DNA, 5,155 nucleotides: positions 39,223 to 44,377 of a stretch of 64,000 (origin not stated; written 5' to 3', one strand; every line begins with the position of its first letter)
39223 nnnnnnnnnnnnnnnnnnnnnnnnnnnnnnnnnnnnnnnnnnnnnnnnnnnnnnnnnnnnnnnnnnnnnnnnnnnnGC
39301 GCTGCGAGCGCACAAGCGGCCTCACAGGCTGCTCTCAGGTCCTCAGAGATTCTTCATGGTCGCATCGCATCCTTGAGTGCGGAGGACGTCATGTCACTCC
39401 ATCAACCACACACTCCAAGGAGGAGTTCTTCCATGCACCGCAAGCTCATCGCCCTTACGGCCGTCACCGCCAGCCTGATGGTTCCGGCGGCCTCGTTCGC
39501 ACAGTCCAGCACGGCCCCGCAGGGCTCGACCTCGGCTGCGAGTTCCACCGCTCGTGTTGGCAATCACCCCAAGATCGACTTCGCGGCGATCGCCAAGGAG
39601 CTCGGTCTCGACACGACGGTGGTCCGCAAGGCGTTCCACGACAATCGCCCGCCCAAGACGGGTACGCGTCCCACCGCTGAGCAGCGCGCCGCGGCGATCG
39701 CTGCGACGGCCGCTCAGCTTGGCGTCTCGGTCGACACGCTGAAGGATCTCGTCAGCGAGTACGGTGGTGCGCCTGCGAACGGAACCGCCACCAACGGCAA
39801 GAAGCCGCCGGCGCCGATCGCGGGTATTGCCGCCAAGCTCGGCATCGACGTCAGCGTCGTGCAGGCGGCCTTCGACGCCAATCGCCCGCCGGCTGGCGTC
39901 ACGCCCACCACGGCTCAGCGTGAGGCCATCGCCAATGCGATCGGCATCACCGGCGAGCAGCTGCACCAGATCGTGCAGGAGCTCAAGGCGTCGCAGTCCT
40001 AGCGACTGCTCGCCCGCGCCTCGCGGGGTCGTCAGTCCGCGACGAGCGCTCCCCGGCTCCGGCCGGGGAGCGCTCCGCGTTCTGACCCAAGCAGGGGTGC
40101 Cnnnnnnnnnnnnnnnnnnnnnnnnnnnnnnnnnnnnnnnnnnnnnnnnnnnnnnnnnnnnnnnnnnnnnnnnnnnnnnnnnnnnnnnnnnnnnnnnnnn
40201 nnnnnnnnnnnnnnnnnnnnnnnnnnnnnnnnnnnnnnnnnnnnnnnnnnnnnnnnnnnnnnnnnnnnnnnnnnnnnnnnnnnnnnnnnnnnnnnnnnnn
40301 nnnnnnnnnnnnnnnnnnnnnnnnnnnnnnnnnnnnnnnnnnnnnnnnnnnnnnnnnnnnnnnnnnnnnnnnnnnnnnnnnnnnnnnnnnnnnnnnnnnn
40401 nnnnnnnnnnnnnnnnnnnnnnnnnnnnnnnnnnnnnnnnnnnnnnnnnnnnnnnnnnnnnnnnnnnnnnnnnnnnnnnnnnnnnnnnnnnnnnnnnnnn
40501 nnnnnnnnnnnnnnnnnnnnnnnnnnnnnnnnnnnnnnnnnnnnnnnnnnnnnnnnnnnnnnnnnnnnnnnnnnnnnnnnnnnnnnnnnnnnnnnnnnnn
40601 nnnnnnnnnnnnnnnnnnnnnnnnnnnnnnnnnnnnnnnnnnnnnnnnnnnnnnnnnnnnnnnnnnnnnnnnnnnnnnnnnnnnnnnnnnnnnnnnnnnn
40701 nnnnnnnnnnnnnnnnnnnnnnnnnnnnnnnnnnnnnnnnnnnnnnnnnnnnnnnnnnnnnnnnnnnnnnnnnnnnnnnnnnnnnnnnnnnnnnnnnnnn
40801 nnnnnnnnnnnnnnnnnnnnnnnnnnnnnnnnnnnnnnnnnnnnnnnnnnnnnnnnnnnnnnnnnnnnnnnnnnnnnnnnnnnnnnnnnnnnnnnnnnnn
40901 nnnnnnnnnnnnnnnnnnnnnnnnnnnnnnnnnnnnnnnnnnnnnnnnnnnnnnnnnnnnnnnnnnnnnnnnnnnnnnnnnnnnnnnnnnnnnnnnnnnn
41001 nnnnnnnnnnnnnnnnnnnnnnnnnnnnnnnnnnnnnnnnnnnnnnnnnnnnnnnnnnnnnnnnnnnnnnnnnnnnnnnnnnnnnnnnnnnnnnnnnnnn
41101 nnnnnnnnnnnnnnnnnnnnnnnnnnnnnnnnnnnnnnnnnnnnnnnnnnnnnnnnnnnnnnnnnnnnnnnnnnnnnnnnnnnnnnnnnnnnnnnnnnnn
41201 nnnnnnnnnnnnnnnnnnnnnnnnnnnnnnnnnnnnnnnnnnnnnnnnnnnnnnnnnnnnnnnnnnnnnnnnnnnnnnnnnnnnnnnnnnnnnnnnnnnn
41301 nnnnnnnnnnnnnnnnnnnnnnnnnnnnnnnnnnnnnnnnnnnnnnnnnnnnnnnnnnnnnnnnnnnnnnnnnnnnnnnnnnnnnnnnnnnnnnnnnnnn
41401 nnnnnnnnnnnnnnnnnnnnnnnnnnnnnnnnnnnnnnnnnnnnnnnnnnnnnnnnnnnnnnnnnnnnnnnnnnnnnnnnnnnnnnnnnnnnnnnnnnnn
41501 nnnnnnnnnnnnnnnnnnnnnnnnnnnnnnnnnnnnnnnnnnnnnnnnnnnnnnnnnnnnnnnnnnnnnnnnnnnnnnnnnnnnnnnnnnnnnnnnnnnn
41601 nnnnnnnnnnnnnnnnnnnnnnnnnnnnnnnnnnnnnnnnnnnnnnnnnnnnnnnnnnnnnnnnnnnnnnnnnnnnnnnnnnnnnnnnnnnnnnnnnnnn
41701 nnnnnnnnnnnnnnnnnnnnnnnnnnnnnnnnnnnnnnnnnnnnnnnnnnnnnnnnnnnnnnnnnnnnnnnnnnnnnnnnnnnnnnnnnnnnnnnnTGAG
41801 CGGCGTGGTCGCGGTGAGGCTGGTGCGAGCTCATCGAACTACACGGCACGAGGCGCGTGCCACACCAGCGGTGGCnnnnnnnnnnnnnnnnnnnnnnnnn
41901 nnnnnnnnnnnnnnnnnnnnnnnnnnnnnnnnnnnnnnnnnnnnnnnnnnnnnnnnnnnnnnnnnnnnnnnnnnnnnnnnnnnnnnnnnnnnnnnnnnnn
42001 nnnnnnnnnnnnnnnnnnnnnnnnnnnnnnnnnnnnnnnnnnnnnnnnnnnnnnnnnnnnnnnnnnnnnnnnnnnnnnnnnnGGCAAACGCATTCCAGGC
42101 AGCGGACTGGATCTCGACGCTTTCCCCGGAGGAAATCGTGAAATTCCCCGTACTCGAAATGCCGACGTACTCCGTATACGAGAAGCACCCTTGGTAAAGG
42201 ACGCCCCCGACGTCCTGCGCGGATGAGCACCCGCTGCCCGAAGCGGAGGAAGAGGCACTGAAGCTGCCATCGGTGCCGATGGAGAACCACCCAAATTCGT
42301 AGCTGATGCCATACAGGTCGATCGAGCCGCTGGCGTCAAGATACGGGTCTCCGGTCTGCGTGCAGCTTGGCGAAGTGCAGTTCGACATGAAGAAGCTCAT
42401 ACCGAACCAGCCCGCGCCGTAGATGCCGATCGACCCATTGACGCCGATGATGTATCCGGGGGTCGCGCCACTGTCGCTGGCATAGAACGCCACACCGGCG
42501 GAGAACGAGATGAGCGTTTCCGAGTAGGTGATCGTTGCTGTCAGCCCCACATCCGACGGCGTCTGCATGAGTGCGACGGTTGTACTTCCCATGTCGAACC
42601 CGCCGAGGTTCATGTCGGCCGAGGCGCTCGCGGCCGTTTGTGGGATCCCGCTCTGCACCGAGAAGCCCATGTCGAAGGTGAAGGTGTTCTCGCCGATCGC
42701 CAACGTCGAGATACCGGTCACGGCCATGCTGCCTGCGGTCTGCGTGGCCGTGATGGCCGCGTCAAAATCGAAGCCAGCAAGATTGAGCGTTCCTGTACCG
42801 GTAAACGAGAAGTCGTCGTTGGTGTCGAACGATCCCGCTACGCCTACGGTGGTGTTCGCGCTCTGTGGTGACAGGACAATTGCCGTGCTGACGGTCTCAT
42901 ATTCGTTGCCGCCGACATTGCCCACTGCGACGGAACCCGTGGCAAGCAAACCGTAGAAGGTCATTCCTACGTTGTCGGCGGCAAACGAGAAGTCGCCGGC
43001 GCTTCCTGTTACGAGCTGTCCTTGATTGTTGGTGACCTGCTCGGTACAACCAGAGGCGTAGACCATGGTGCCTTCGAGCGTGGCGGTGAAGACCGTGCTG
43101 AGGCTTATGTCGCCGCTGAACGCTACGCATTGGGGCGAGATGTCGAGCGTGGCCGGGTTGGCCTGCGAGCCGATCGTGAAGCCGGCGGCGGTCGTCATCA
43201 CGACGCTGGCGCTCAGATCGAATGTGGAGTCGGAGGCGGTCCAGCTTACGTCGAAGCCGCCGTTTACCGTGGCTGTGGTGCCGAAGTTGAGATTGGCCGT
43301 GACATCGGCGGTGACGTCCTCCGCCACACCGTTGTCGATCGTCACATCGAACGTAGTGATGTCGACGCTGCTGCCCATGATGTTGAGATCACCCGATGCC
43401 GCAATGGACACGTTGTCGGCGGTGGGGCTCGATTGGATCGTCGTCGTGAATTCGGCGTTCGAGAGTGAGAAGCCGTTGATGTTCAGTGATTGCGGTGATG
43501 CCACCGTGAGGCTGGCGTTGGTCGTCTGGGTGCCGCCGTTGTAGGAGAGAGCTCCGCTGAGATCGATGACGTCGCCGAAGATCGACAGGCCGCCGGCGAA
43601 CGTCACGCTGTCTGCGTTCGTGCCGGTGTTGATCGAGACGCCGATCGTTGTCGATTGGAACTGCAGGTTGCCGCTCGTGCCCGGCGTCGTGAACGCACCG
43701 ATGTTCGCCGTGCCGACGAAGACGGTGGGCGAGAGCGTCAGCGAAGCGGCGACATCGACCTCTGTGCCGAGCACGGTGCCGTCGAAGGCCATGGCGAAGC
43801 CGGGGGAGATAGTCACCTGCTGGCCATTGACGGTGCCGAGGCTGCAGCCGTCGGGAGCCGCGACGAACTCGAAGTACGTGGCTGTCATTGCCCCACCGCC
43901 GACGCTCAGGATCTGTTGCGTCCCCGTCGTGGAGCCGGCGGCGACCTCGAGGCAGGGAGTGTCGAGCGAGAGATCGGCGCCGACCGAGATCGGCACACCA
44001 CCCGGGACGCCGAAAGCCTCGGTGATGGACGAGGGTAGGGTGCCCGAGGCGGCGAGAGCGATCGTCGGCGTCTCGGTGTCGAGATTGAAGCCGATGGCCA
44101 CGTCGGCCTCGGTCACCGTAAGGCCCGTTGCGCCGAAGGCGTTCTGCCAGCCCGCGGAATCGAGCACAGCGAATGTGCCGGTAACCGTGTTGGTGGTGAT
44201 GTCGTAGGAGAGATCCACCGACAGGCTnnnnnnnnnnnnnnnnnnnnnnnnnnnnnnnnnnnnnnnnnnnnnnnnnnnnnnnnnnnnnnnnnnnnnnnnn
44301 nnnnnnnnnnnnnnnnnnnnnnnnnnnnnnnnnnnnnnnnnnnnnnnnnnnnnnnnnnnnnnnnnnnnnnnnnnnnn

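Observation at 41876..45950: Giant exported protein whose last ~1,020 residues have no Lys, Arg or His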

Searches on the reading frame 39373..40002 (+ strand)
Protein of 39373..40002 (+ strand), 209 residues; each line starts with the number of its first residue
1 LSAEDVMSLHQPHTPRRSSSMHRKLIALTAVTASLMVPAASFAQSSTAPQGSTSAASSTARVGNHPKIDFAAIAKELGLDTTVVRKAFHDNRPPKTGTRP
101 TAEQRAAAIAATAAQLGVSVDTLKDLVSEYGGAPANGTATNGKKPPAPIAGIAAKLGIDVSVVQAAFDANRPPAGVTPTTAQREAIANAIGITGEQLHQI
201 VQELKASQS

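Call 7: search_protein_families(library=pfam, proteins=[window:39373-40002:+], max_evalue=0.001)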
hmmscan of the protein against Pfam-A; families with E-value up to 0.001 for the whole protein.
window:39373-40002:+ (209 aa): 2 families
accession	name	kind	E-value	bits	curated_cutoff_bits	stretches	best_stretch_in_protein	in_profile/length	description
PF13542.12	HTH_Tnp_ISL3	-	9.1e-06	25.5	27.4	0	108-130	28-50/51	Helix-turn-helix domain of transposase family ISL3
PF13384.12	HTH_23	-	0.00092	19.4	24.6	0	109-134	20-47/50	Homeodomain-like domain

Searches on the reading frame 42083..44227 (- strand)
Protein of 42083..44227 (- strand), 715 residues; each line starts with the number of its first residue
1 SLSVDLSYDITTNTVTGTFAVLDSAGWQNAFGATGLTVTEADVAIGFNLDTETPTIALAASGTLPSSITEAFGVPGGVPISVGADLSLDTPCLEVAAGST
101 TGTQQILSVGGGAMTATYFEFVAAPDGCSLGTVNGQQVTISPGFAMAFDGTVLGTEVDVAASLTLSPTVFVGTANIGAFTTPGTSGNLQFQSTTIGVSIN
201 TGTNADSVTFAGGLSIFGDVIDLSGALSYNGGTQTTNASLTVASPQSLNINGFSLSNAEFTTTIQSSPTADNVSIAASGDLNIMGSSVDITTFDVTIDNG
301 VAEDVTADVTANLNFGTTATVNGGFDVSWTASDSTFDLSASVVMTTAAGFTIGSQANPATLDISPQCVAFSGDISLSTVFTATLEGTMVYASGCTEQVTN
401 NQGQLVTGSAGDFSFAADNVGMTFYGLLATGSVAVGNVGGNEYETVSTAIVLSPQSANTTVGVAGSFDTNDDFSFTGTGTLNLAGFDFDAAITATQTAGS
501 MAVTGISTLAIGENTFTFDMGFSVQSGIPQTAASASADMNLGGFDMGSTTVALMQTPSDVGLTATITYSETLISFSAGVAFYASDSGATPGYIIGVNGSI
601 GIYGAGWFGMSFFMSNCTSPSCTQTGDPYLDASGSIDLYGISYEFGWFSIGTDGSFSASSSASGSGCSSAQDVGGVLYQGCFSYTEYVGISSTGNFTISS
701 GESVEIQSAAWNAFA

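Call 70: predict_structure(alignment_id=A3)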
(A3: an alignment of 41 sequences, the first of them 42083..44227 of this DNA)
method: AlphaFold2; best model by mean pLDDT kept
length: 715 residues; sequences in the alignment: 41
mean_pLDDT: 88.1   pTM: 0.64
mean pLDDT of the five models: 88.1, 86.3, 86.0, 85.1, 83.9
residues with pLDDT >= 90: 348; 70-90: 344; 50-70: 22; < 50: 1
segments of 3 or more residues with pLDDT < 50: none
pLDDT, mean of each block of 10 residues (from residue 1): 88 89 88 89 90 90 85 82 89 91 83 84 92 85 93 86 91 86 64 87 84 81 83 79 86 89 80 86 92 82 88 90 95 87 95 96 94 95 96 95 95 96 96 96 96 89 96 96 90 95 95 91 94 93 88 91 90 87 76 89 80 88 86 88 90 87 84 78 87 80 79 51
secondary structure, 60 per line:
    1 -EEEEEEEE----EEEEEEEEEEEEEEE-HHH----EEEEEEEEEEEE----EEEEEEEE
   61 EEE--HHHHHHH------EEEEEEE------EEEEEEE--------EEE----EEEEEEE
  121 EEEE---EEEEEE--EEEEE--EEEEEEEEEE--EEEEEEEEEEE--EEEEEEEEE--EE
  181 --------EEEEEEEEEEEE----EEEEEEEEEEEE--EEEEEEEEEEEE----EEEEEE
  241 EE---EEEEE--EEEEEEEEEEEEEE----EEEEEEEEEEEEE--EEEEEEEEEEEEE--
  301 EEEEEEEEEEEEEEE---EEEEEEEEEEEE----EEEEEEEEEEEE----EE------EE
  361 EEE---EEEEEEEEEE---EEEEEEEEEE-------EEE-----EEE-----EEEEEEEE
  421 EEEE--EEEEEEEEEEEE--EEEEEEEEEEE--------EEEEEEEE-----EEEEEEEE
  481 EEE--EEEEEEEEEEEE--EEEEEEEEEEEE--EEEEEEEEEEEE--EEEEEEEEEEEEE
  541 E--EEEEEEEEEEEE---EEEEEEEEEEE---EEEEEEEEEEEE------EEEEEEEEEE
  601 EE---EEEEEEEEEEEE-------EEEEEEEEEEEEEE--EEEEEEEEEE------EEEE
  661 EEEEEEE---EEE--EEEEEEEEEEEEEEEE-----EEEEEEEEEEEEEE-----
elements in order (helices of 4 or more, strands of 3 or more residues): E2-9 E14-28 E37-48 E53-63 H66-72 E79-85 E92-98 E107-109 E114-124 E128-133 E136-140 E143-152 E155-165 E168-176 E189-200 E205-216 E219-230 E235-242 E246-250 E253-266 E271-283 E286-298 E301-315 E319-330 E335-346 E359-363 E367-376 E380-389 E397-399 E405-407 E413-424 E427-438 E441-451 E460-467 E473-483 E486-497 E500-511 E514-525 E528-541 E544-555 E559-569 E573-584 E591-602 E606-617 E625-638 E641-650 E657-667 E671-673 E676-691 E697-710

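Call 72: fold_search(model_id=the predicted structure, library=pdb)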
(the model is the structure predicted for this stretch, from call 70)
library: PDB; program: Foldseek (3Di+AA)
matches with E <= 10: 467; with E <= 0.001: 2
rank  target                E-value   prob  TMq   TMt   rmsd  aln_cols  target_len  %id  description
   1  8agd_A                8.6e-05  0.47  0.09  0.07  46.7       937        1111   10  Full SDBC and SOD assembly (released 2023-04-12)
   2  9rpr_A                8.1e-04  0.77  0.15  0.15  51.7       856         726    6  Cryo-EM structure of LptDEM complex containing Shigella flexneri LptE and endogenous E. coli LptD and LptM (released 2025-12-10)
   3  8h1s_A                4.6e-03  0.38  0.13  0.12  47.1       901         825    8  Crystal structure of apo-LptDE complex (released 2023-10-11)
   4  2vqi_A                5.5e-03  0.33  0.09  0.12  46.5       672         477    9  Structure of the P pilus usher (PapC) translocation pore (released 2008-05-27)
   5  3ohn_A                7.3e-03  0.35  0.11  0.15  39.2       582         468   10  Crystal structure of the FimD translocation domain (released 2011-06-01)
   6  7zgx_A                8.5e-03  0.20  0.11  0.09  46.4       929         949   11  S-layer Deinoxanthin Binding Complex, C1 symmetry (released 2022-07-13)
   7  7lhg_C                1.4e-02  0.38  0.13  0.12  46.5       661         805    9  Cryo-EM structure of E. coli P pilus tip assembly intermediate PapC-PapD-PapK-PapG in the first conformation (released 2021-08-11)
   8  9i95_A                1.4e-02  0.35  0.14  0.16  46.3       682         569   10  Cryo-EM structure of Shigella flexneri LptDE bound by a Bicyclic peptide molecule (Compound 4) (released 2025-10-15)
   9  5dl8_A                1.4e-02  0.20  0.07  0.11  39.9       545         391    9  Crystal structure of Acinetobacter baumannii OccAB4 (released 2016-02-03)
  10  6cd2_C                1.6e-02  0.30  0.12  0.12  47.5       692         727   10  Crystal structure of the PapC usher bound to the chaperone-adhesin PapD-PapG (released 2018-10-03)
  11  4fms_B                1.6e-02  0.23  0.08  0.13  41.3       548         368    7  Crystal structure of Pseudomonas aeruginosa OccK2 (OpdF) in complex with glucuronate (released 2013-03-13)
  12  2y2x_A                1.7e-02  0.80  0.13  0.22  29.7       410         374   11  Crystal Structure of Pseudomonas Aeruginosa OpdK with Vanillate (released 2011-12-28)
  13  5odw_A                1.7e-02  0.15  0.09  0.09  57.3       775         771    9  Structure of the FpvAI-pyocin S2 complex (released 2017-11-08)
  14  6e14_D                2.1e-02  0.25  0.12  0.11  46.0       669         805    9  Handover mechanism of the growing pilus by the bacterial outer membrane usher FimD (released 2018-10-17)
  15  5ldt_A                2.1e-02  0.23  0.08  0.14  38.6       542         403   10  Crystal Structures of MOMP from Campylobacter jejuni (released 2016-10-26)
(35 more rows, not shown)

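Call 77: search_solved_structures(query=A3, max_evalue=1)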
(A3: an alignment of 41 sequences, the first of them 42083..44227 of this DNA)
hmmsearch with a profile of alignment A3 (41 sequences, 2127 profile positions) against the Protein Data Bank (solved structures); distinct sequences matched with E-value up to 1: 6.
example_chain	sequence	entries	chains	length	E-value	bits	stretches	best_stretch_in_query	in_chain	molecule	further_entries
3fcs_A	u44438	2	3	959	0.3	11.5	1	41-197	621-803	Integrin, alpha 2b | Integrin alpha-IIb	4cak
6v4p_A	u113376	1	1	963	0.3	11.5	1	41-197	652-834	Integrin alpha-IIb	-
9td2_A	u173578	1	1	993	0.31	11.4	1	41-197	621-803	Integrin alpha-IIb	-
8t2u_A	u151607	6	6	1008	0.32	11.4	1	41-197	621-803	Integrin alpha-IIb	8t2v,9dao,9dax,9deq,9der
8gce_A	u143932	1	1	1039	0.34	11.3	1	41-197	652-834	Integrin alpha-IIb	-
11yb_A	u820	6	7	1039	0.34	11.3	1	41-197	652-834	Integrin alpha-IIb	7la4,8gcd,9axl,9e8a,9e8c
